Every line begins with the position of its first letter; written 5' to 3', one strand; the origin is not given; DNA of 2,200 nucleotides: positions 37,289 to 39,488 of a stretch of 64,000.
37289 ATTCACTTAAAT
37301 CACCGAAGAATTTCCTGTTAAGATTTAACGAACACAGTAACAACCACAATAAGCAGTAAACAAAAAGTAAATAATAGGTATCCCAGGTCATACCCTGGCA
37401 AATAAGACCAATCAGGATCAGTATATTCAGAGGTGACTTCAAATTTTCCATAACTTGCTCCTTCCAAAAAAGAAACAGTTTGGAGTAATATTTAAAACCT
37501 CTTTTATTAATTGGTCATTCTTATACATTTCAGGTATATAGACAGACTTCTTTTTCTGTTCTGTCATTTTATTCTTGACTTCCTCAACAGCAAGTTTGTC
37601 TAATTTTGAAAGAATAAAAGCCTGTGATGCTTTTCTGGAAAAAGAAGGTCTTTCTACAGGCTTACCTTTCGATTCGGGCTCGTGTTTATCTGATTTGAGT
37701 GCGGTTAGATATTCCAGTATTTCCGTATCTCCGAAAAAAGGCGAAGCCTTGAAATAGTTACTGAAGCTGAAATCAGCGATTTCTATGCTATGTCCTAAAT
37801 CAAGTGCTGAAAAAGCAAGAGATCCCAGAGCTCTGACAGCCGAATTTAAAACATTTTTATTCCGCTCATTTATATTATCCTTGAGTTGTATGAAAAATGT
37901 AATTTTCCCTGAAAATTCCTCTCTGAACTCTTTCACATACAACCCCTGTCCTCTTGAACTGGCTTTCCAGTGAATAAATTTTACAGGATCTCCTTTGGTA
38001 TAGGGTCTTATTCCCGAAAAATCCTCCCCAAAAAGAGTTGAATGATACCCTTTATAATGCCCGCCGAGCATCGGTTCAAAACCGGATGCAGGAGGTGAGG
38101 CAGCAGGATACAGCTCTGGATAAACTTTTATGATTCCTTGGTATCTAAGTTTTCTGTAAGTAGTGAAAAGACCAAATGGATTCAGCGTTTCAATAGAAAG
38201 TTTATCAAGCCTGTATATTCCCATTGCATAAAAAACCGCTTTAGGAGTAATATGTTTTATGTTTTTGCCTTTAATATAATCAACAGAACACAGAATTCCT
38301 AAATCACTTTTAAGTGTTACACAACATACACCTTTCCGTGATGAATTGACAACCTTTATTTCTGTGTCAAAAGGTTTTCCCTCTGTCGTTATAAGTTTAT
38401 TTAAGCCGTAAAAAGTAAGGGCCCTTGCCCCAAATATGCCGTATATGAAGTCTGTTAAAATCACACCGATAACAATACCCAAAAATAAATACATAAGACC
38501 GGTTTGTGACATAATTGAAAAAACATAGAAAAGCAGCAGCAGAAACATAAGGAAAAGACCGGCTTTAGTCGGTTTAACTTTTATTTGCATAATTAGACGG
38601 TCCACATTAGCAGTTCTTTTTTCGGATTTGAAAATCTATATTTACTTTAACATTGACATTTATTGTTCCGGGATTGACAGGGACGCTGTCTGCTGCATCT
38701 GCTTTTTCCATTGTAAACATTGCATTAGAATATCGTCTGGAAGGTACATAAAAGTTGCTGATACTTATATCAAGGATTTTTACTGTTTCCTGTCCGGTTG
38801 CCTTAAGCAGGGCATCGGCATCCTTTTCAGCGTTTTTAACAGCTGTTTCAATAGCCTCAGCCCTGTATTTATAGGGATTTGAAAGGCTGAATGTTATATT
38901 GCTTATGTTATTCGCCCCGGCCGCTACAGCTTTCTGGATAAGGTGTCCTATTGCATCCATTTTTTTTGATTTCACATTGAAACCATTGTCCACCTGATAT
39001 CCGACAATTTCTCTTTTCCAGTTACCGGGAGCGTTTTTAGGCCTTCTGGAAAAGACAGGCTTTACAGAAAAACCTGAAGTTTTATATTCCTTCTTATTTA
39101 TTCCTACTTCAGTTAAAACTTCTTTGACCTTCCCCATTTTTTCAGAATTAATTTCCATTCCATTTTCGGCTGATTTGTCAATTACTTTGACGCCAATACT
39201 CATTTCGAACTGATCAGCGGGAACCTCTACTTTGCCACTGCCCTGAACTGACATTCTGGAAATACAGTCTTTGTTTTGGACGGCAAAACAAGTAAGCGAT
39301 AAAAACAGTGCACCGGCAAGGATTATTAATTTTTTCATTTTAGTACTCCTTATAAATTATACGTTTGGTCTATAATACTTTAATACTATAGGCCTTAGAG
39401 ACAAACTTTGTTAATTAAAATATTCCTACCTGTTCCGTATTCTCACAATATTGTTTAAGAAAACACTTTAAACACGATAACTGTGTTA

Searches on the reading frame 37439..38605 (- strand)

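Call 12: search_protein_families(library=pfam, proteins=[window:37439-38605:-], max_evalue=0.00001)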
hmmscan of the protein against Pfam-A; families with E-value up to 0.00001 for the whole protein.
window:37439-38605:- (388 aa): 1 family
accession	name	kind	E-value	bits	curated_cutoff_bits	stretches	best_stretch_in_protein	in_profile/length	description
PF01882.25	DUF58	-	8.9e-07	28.8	23.4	1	199-315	2-118/216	Protein of unknown function DUF58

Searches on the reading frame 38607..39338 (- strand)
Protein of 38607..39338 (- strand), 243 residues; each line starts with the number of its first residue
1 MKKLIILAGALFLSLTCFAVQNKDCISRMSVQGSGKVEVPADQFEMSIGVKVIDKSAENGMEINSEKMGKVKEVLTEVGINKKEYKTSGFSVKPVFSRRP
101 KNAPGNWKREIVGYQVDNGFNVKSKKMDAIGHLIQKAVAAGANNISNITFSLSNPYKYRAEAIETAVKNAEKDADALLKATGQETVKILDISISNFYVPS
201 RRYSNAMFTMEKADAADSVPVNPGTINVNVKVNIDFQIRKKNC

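Call 12: search_protein_families(library=pfam, proteins=[window:38607-39338:-], max_evalue=0.00001)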
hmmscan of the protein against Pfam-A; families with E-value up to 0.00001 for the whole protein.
window:38607-39338:- (243 aa): 1 family
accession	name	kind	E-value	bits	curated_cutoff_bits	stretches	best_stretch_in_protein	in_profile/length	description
PF04402.19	SIMPL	-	1.1e-47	163.5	25.2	1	30-236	2-205/205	Protein of unknown function (DUF541)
